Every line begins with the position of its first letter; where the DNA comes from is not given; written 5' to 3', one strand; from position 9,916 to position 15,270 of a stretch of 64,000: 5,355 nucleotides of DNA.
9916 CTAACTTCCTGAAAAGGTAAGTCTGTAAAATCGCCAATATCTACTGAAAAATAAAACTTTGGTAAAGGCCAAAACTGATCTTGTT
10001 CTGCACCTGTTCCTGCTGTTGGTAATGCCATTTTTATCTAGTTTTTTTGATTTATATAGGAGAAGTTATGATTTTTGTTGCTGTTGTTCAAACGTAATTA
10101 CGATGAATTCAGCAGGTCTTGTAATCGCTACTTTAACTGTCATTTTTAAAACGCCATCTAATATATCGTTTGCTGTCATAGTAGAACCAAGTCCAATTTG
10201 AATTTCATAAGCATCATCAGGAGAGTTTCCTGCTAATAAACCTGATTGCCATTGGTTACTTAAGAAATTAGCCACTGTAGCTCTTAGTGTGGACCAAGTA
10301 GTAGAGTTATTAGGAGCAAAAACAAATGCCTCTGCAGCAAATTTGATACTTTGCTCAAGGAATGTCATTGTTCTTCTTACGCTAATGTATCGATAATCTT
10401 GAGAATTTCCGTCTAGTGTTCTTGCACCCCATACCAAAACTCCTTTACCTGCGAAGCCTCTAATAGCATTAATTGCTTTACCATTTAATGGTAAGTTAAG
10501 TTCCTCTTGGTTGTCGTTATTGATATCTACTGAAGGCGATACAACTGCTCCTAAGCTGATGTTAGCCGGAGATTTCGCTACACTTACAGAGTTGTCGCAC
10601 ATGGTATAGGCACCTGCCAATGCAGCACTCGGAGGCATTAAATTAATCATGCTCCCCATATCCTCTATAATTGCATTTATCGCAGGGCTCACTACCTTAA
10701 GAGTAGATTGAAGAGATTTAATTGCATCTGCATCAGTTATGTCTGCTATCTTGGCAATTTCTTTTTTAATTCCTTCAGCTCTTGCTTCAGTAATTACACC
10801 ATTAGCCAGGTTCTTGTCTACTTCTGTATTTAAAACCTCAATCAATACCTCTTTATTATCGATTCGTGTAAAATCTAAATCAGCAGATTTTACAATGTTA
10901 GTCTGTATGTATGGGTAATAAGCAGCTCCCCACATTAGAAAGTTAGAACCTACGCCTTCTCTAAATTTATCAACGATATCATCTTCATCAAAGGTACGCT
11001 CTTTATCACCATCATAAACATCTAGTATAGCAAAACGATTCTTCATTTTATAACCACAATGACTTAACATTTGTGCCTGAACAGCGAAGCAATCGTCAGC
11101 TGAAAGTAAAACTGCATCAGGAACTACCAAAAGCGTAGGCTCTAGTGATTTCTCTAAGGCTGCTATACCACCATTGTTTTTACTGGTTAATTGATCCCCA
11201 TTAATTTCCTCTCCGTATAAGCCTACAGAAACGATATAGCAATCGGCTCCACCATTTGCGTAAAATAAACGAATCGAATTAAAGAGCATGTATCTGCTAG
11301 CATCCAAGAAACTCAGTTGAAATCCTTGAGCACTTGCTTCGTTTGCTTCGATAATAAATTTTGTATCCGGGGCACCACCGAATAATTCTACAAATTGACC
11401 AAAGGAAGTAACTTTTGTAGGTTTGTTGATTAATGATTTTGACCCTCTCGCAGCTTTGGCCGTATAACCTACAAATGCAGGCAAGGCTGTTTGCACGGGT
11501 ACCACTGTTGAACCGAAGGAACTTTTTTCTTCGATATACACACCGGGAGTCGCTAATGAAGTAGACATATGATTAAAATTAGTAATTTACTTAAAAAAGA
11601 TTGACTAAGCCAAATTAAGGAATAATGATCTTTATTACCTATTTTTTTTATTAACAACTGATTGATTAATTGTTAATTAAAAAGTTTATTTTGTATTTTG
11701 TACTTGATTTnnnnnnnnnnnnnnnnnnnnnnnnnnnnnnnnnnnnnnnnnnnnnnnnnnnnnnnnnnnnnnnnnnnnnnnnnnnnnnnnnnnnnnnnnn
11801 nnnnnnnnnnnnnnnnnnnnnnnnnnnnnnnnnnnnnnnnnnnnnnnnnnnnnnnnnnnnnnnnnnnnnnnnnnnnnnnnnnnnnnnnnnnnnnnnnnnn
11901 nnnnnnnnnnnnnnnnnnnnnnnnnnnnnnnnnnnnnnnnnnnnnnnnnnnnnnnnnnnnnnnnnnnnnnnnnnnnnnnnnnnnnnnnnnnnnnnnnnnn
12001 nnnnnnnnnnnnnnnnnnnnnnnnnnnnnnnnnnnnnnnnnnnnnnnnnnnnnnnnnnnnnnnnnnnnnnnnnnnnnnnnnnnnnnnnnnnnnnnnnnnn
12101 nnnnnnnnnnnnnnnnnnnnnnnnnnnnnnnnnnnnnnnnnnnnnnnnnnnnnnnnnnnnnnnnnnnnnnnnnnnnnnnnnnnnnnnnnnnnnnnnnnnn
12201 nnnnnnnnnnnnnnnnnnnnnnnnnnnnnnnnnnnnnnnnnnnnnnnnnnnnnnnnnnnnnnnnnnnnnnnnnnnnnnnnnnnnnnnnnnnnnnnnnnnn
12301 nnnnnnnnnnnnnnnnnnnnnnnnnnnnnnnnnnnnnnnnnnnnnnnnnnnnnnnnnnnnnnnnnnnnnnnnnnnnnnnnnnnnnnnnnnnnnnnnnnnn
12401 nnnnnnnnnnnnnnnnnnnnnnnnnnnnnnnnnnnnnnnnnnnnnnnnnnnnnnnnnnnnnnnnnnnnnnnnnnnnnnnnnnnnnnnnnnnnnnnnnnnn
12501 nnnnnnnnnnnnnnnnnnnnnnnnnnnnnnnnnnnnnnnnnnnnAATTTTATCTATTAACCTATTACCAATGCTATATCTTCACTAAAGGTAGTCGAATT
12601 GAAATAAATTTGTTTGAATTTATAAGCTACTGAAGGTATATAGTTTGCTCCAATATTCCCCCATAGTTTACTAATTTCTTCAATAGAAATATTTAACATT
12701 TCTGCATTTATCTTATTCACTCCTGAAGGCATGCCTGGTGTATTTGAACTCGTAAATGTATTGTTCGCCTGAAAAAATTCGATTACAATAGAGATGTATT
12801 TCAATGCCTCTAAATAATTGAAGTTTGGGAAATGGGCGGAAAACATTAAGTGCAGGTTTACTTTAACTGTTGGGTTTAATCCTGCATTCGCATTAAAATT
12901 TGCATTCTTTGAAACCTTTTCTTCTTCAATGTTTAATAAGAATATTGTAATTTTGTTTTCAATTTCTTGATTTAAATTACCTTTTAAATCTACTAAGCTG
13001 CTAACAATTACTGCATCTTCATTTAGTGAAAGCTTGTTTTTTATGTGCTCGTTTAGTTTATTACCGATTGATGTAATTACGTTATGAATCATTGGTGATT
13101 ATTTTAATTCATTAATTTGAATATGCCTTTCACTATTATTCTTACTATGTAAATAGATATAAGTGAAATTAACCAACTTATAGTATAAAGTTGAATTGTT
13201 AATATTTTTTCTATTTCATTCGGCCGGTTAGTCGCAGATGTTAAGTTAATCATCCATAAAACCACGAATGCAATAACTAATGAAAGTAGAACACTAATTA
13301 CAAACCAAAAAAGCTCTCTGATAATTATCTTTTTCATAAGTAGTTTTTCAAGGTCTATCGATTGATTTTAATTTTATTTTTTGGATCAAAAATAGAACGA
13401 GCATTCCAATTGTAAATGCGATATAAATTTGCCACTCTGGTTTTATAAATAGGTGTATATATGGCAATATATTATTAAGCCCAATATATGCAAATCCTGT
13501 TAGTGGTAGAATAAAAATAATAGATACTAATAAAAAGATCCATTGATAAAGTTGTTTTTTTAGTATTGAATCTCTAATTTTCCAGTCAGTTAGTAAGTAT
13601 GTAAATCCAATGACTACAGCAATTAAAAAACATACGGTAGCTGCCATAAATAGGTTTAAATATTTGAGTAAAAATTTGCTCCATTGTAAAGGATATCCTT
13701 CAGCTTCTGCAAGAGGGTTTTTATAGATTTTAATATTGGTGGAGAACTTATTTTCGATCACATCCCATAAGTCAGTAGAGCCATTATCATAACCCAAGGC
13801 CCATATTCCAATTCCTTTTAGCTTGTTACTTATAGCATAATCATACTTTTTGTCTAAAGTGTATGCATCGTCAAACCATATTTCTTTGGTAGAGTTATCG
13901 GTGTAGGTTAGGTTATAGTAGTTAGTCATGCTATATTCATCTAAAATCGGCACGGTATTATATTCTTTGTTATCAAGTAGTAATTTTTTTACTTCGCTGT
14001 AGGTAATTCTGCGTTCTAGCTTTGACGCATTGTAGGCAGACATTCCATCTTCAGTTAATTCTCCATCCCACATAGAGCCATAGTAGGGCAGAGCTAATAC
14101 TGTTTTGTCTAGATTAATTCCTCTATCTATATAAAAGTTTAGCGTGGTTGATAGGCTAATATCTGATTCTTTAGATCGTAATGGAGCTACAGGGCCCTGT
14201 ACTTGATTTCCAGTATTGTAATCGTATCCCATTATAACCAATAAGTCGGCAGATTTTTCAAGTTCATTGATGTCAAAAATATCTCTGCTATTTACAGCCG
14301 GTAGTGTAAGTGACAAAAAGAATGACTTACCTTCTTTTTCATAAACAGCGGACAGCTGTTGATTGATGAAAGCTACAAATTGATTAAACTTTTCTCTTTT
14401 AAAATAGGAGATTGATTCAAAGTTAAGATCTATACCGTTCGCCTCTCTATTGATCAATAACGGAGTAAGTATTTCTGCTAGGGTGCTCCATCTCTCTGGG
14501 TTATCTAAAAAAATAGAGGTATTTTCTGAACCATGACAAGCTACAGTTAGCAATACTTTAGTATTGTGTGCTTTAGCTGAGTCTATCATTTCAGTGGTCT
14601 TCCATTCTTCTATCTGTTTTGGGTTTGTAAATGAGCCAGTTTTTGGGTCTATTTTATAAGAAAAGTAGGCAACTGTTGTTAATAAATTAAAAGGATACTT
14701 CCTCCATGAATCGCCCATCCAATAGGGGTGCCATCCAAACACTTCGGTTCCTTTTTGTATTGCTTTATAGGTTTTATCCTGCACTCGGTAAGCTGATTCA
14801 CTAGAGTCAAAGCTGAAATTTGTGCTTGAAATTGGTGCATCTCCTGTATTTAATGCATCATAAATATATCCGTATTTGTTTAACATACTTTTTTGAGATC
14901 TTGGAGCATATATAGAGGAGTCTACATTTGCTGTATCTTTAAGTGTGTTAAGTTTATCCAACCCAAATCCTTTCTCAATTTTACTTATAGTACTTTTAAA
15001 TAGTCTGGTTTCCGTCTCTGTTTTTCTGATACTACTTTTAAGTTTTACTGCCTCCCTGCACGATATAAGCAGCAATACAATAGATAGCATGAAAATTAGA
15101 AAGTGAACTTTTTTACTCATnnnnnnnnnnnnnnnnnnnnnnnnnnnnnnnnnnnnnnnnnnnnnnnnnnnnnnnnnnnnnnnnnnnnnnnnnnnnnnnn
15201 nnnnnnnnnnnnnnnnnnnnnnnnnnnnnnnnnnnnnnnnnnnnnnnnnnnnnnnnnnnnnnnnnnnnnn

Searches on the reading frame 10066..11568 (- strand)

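Call 7: search_protein_families(library=pfam, proteins=[window:10066-11568:-], max_evalue=0.01)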
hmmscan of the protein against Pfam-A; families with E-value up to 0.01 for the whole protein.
window:10066-11568:- (500 aa): 3 families
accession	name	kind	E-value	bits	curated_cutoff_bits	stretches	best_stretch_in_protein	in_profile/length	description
PF17482.7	Phage_sheath_1C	-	8.5e-10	39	26.9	1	389-495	3-103/104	Phage tail sheath C-terminal domain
PF04984.19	Phage_sheath_1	-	1.8e-06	28.3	31.4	1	300-385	98-168/168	Phage tail sheath protein subtilisin-like domain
PF10758.14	DUF2586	-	4e-05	23.3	26.4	0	314-402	200-291/386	Protein of unknown function (DUF2586)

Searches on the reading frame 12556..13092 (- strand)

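Call 7: search_protein_families(library=pfam, proteins=[window:12556-13092:-], max_evalue=0.01)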
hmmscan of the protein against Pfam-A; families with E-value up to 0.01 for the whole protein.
window:12556-13092:- (178 aa): 1 family
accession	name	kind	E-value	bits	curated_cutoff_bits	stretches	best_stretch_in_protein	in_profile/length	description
PF14065.11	Pvc16_N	-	1.2e-27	97.2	27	1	5-166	2-168/180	Pvc16 N-terminal domain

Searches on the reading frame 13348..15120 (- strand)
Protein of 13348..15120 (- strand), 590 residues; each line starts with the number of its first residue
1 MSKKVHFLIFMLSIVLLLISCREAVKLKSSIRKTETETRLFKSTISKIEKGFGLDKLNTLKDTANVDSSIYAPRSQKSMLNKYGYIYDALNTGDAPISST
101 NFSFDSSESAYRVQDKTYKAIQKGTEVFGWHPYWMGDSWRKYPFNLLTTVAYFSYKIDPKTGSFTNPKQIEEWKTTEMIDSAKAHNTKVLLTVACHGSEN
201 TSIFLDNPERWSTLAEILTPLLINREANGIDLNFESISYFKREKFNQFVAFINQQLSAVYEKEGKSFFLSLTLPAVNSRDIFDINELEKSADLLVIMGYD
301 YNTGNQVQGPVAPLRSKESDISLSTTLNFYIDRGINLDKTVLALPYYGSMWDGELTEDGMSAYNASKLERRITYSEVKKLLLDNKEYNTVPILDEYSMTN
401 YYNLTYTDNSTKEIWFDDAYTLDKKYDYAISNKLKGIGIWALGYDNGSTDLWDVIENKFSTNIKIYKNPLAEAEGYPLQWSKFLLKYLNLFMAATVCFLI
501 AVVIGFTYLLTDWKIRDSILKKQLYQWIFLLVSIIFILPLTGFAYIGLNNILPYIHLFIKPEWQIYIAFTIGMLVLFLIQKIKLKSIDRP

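Call 7: search_protein_families(library=pfam, proteins=[window:13348-15120:-], max_evalue=0.01)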
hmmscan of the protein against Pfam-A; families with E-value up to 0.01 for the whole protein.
window:13348-15120:- (590 aa): 1 family
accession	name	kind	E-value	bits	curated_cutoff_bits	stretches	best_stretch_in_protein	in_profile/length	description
PF00704.34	Glyco_hydro_18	-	2.2e-30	106.9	29.6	1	142-445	18-317/317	Glycosyl hydrolases family 18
